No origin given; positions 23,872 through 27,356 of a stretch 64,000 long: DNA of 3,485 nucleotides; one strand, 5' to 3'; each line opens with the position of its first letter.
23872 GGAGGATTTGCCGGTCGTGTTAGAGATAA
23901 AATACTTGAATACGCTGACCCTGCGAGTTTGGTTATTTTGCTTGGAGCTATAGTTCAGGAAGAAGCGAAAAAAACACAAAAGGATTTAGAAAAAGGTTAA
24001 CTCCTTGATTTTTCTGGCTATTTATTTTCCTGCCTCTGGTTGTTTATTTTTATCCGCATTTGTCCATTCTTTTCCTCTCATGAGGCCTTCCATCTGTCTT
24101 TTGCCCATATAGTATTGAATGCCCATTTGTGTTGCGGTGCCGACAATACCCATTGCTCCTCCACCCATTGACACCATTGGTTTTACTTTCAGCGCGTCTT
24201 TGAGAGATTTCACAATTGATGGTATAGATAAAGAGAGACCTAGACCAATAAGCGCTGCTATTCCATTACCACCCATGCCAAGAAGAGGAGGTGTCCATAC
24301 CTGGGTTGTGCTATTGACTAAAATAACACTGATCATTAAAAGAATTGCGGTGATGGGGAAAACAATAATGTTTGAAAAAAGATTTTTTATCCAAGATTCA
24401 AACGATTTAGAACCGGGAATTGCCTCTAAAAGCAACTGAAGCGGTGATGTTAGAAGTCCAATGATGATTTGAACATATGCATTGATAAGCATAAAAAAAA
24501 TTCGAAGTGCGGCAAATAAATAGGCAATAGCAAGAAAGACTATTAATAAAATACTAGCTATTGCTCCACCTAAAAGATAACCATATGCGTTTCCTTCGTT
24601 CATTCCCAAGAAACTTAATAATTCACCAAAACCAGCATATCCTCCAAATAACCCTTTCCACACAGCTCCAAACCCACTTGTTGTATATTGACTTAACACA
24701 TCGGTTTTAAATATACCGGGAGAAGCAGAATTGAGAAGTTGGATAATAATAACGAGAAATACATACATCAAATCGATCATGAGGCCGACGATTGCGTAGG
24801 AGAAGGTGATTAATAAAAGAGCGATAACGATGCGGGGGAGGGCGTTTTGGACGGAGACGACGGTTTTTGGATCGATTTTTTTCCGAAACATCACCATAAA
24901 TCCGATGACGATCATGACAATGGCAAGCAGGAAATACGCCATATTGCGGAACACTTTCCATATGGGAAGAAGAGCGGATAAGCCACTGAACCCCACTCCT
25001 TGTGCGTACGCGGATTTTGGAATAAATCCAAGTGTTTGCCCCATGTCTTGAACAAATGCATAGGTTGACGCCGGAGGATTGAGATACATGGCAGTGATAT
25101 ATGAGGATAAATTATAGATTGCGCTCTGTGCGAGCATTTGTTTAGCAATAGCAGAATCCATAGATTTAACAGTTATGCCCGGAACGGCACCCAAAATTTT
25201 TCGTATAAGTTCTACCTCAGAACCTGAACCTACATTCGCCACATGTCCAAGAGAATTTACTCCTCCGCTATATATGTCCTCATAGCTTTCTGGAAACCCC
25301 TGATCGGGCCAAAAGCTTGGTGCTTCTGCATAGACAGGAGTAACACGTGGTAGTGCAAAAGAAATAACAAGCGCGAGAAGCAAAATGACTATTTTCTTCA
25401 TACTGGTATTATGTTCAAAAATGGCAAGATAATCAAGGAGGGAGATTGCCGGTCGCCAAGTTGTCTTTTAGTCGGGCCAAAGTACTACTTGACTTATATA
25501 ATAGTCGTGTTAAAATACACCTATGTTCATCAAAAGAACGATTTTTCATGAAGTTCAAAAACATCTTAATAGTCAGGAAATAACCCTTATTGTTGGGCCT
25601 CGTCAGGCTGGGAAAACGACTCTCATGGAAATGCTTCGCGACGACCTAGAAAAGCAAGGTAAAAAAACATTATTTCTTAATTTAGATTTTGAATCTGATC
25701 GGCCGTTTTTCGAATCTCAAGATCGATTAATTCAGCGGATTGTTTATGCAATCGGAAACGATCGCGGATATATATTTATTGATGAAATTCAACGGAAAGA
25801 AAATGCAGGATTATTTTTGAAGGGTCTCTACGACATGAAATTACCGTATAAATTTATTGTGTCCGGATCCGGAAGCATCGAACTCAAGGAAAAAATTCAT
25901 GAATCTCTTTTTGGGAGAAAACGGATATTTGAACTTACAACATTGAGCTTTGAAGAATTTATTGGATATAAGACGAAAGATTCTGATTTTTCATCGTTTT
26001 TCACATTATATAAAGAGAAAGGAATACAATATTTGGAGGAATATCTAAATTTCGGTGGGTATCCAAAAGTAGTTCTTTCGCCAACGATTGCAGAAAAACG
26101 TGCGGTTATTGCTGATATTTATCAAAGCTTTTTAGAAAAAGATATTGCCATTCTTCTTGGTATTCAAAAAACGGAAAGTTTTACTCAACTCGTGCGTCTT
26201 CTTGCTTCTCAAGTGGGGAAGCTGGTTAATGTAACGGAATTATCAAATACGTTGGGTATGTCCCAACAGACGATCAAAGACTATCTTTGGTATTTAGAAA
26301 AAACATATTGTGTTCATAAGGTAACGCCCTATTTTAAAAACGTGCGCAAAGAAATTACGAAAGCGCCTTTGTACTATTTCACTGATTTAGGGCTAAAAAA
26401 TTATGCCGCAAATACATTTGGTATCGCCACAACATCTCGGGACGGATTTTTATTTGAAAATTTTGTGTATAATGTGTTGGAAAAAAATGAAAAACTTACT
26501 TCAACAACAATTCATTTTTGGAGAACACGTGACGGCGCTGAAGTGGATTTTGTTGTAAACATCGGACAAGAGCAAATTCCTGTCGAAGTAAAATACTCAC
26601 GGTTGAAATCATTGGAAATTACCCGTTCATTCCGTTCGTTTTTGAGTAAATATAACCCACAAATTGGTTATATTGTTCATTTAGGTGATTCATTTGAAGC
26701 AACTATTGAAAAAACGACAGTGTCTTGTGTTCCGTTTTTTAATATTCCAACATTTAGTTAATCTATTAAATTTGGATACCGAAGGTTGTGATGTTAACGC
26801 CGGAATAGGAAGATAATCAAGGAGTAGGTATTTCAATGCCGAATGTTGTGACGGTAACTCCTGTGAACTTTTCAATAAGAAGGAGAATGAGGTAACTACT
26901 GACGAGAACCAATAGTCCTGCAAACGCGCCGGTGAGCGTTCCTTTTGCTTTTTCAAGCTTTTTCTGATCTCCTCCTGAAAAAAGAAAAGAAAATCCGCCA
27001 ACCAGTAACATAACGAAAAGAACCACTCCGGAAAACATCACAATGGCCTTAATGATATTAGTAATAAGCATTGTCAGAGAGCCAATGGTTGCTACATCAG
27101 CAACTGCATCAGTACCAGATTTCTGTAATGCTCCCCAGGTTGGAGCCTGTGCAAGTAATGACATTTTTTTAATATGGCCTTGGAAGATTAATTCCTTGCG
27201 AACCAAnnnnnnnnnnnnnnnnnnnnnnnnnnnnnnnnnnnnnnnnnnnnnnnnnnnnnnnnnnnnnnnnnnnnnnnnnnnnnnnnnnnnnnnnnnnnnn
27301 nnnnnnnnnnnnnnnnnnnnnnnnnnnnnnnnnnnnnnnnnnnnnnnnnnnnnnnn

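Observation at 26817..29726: Tandem array of six VirB2/T4SS-pilin paralogs divergently transcribed from an ECF sigma/anti-sigma pair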

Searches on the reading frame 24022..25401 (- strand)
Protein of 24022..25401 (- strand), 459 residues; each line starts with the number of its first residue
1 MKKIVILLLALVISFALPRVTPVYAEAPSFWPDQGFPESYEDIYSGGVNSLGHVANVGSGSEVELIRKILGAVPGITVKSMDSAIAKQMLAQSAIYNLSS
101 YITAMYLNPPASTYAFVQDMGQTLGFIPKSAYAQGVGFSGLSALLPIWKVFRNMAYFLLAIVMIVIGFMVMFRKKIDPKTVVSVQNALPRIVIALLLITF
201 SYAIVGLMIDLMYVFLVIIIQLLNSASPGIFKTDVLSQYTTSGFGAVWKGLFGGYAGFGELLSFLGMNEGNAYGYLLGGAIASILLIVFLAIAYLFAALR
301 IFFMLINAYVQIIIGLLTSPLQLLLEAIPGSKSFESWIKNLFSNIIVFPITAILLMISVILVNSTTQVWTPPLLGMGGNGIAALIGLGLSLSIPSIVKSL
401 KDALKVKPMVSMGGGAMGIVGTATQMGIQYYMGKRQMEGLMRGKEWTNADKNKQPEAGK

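Call 6: search_protein_families(library=pfam, proteins=[window:24022-25401:-], max_evalue=0.01)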
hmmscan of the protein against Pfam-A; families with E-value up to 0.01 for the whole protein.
window:24022-25401:- (459 aa): 0 families

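Call 32: search_protein_families(library=ncbifam, proteins=[window:24022-25401:-], max_evalue=0.01)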
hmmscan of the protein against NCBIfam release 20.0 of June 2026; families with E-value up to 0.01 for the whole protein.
window:24022-25401:- (459 aa): 0 families

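Call 58: search_solved_structures(query=A5, max_evalue=10, show_alignments=0)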
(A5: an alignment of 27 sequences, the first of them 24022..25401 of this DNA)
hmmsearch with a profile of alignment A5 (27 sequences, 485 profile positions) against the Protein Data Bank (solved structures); distinct sequences matched with E-value up to 10: 0.
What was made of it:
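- On VirB6/TrbL: No PDB hit by profile (call 58).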

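Call 59: search_protein_families(library=pfam, alignment_id=A5, max_evalue=1)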
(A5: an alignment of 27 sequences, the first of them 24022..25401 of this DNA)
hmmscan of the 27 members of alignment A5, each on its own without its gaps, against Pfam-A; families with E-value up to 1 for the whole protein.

A. member 1, window:24022-25401:- (459 aa): 0 families

B. families by the number of members that match (of 27 scanned): 13 families
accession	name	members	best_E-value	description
PF19885.4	DUF6358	4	0.097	Family of unknown function (DUF6358)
PF04956.18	TrbC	1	0.00052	TrbC/VIRB2 pilin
PF01037.27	AsnC_trans_reg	1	0.0062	Lrp/AsnC ligand binding domain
PF20712.2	CyanoTRADDas_TM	1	0.07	Cyanobacterial TRADD-N associated 2-Transmembrane domain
PF19180.5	DUF5862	1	0.16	Family of unknown function (DUF5862)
PF22777.1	VKGC_lumenal_dom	1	0.18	Vitamin K-dependent gamma-carboxylase, lumenal domain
PF10785.14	NADH-u_ox-rdase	1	0.18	NADH-ubiquinone oxidoreductase complex I, 21 kDa subunit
PF07970.17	COPIIcoated_ERV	1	0.18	Endoplasmic reticulum vesicle transporter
PF23534.1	Microp_apicomplexa_20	1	0.19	Apicomplexa microprotein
PF20452.3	Calmod_bind_C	1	0.2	Calmodulin binding protein C-terminal domain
PF15312.11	JSRP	1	0.29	Junctional sarcoplasmic reticulum protein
PF19733.4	DUF6223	1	0.31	Family of unknown function (DUF6223)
PF10095.14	DUF2333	1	0.35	Uncharacterized protein conserved in bacteria (DUF2333)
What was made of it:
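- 24022..25401 (-): VirB6-like polytopic membrane protein (459 aa). It directly follows the pilin array in relatives; here it is separated by an inserted gene. No Pfam or PDB sequence hit (calls 6, 58, 59).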

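Call 62: find_homologous_proteins(query=window:24022-25401:-, max_evalue=0.00001)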
Query window:24022-25401:- (459 aa): 704 proteins with E <= 0.00001 among 8000 candidates; the best 120 are listed.
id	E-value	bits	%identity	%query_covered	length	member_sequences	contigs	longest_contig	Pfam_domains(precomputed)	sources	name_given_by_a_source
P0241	3.2e-288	974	100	100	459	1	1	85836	-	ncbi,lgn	-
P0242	6.5e-195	666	74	92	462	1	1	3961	-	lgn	-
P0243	7.6e-192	656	68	98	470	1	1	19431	-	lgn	-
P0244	2.0e-140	487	53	99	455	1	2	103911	-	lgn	-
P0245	6.5e-138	478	54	90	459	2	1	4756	-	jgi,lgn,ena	-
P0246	1.3e-134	467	50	100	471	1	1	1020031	-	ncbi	ncbi:MAG: hypothetical protein WAV51_04700 [Microgenomates group bacterium]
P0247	4.2e-134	466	53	91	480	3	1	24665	-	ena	-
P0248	7.8e-133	462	50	99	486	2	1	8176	-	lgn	-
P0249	9.1e-132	458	51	96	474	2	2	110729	-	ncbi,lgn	-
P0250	1.3e-131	458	51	95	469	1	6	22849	-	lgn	-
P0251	2.8e-131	456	54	93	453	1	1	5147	-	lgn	-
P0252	2.2e-130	454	53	91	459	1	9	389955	-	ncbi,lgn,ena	-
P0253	6.8e-121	422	51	93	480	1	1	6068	-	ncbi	-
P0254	1.7e-120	421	48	97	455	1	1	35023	-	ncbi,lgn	-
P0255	4.4e-120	420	48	98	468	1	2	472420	-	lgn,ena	-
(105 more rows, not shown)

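Call 69: predict_structure(alignment_id=A6)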
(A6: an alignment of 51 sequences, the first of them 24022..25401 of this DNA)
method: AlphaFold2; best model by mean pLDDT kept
length: 459 residues; sequences in the alignment: 51
mean_pLDDT: 78.9   pTM: 0.61
mean pLDDT of the five models: 78.9, 76.8, 76.0, 75.6, 73.7
residues with pLDDT >= 90: 135; 70-90: 208; 50-70: 78; < 50: 38
segments of 3 or more residues with pLDDT < 50: 17-27, 131-133, 411-419
pLDDT, mean of each block of 10 residues (from residue 1): 76 64 42 63 79 79 83 85 86 84 68 68 61 59 87 91 90 84 87 93 92 93 91 88 80 79 76 59 85 91 95 94 91 94 96 93 74 67 88 95 76 46 67 81 55 51
secondary structure, 60 per line:
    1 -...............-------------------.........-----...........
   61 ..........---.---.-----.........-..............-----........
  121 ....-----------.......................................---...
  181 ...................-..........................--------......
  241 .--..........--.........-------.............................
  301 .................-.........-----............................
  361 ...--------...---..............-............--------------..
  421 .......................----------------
elements in order: H2-16 H36-44 H50-70 H84-92 H94-107 H113-124 H136-174 H178-199 H201-226 H235-241 H244-253 H256-264 H272-317 H319-327 H333-363 H378-391 H393-404 H419-443
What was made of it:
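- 24022..25401 (-): AF2 mean pLDDT 78.9 (call 69).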

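Call 72: fold_search(model_id=the predicted structure, library=pdb)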
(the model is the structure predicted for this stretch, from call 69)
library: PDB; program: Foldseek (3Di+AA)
matches with E <= 10: 94; with E <= 0.001: 0
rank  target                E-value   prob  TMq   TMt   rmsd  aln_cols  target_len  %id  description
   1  8rtd_L                7.8e-03  1.00  0.29  0.41  10.3       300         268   16  Stalk-Arches-IMC structure from the fully-assembled R388 type IV secretion system determined by cryo-EM. (released 2024-06-19)
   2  8rt9_F                8.1e-03  1.00  0.29  0.42  10.4       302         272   16  Stalk complex full-length structure (TrwJ/VirB5-TrwI/VirB6) from the fully-assembled R388 type IV secretion system det (released 2024-06-19)
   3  7o3v_F                1.3e-02  1.00  0.29  0.43   9.6       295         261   14  Stalk complex structure (TrwJ/VirB5-TrwI/VirB6) from the fully-assembled R388 type IV secretion system determined by c (released 2022-06-22)
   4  7o3v_J                3.6e-02  1.00  0.30  0.45   8.5       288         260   14  Stalk complex structure (TrwJ/VirB5-TrwI/VirB6) from the fully-assembled R388 type IV secretion system determined by c (released 2022-06-22)
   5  7o3v_G                5.5e-02  0.99  0.28  0.42  12.3       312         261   13  Stalk complex structure (TrwJ/VirB5-TrwI/VirB6) from the fully-assembled R388 type IV secretion system determined by c (released 2022-06-22)
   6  7o3v_H                7.8e-02  0.97  0.20  0.40  12.2       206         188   17  Stalk complex structure (TrwJ/VirB5-TrwI/VirB6) from the fully-assembled R388 type IV secretion system determined by c (released 2022-06-22)
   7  7udn_B                2.6e-01  0.69  0.20  0.30  29.1       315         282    9  Crystal structure of designed helical repeat protein RPB_PLP1_R6 in alternative conformation 2 (released 2023-03-22)
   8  7o3v_I                7.5e-01  0.75  0.23  0.44  11.1       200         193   17  Stalk complex structure (TrwJ/VirB5-TrwI/VirB6) from the fully-assembled R388 type IV secretion system determined by c (released 2022-06-22)
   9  9ngy_FP1              1.4e+00  0.18  0.15  0.10  24.8       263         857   13  In situ cryo-EM structure of protochannel (DotA-IcmX) of the Legionella Dot/Icm T4SS machine (released 2025-09-17)
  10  7udm_A                1.6e+00  0.16  0.17  0.23  26.2       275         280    9  Crystal structure of designed helical repeat protein RPB_PLP1_R6 in alternative conformation 1 (with peptide) (released 2023-03-22)
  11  8iq4_R                2.0e+00  0.07  0.10  0.16  27.2       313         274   13  Cryo-EM structure of Carboprost-bound prostaglandin-F2-alpha receptor-miniGq-Nb35 complex (released 2024-01-31)
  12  7ytb_A                2.1e+00  0.09  0.12  0.19  23.9       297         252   14  Crystal structure of Kin4B8 (released 2023-03-15)
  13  8oyy_B                2.1e+00  0.08  0.11  0.19  22.0       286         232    9  De novo designed soluble GPCR-like fold GLF_32 (released 2023-10-18)
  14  7udn_A                2.9e+00  0.08  0.14  0.19  26.7       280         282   10  Crystal structure of designed helical repeat protein RPB_PLP1_R6 in alternative conformation 2 (released 2023-03-22)
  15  5owv_A                3.0e+00  0.10  0.13  0.10  24.1       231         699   13  An oligomerised bacterial dynamin pair provides a mechanism for the long-range sensing and tethering of membranes (released 2018-09-05)
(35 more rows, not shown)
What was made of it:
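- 24022..25401 (-): The top Foldseek PDB hits are all TrwI/VirB6 of R388 (E 8e-3, prob 1.0, TMt 0.41-0.45) (call 72).
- On VirB6/TrbL: Ranks 1-6 and 8 are all TrwI chains (prob 0.75-1.0), but E is 8e-3 to 0.75 and TM-score 0.29-0.45 (call 72).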

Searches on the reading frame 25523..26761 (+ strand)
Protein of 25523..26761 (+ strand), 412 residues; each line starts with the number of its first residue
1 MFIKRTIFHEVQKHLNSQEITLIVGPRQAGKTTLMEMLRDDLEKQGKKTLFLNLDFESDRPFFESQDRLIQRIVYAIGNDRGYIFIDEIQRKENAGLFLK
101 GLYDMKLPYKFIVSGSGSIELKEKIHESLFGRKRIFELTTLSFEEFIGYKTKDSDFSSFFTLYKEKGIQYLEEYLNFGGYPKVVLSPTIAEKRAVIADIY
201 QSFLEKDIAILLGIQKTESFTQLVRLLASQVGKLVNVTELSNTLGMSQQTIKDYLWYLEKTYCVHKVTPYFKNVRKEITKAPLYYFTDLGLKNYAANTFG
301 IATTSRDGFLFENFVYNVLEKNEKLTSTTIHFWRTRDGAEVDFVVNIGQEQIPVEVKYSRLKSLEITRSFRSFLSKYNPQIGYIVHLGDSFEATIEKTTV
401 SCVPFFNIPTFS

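Call 6: search_protein_families(library=pfam, proteins=[window:25523-26761:+], max_evalue=0.01)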
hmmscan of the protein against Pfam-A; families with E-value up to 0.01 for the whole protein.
window:25523-26761:+ (412 aa): 11 families
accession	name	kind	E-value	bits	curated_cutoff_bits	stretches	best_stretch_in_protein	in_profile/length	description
PF13635.12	DUF4143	-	1.8e-41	142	28.1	1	205-359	1-160/160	Domain of unknown function (DUF4143)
PF13173.12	AAA_14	-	5.2e-30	104.5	27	1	18-146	2-128/129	AAA domain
PF20720.3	nSTAND3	-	4.3e-05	23.7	27.2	1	2-52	1-51/155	Novel STAND NTPase 3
PF13401.12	AAA_22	-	4.5e-05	24.2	27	1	17-83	4-64/130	AAA domain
PF14516.12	AAA_35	-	8.9e-05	21.9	27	1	20-78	33-90/331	AAA-like domain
PF00005.33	ABC_tran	-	0.0017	19.4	25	1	9-57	2-50/137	ABC transporter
PF13191.12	AAA_16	-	0.002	19.1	32.6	1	17-65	23-72/167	AAA ATPase domain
PF01637.24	ATPase_2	-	0.0021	18.4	33.2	1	16-53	18-55/225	ATPase domain predominantly from Archaea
PF24883.2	NPHP3_N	-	0.0029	18.3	24.8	1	2-60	6-64/164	Nephrocystin 3, N-terminal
PF13604.12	AAA_30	-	0.0034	17.6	27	0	12-50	11-50/191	AAA domain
PF13476.12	AAA_23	-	0.0087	17.2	27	0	17-39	18-40/201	AAA domain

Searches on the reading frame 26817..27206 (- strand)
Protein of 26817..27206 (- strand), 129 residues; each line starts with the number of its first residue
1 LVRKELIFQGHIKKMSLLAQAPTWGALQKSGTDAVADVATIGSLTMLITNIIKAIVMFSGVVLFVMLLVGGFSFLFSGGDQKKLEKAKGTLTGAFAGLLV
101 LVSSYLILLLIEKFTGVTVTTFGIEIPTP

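Call 3: search_protein_families(library=pfam, proteins=[window:26817-27206:-], max_evalue=0.1)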
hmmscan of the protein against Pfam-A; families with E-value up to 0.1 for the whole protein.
window:26817-27206:- (129 aa): 2 families
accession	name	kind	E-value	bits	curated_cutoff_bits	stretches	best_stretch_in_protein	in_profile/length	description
PF18895.5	T4SS_pilin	-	2.6e-07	31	26.6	1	43-107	4-67/71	Type IV secretion system pilin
PF14264.12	Glucos_trans_II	-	0.0035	17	30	1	45-114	226-297/317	Glucosyl transferase GtrII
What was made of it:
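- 26817..27164 (-): p1 pilin paralog (115 aa), last gene of the array. PF18895 at 31 bits (call 3).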
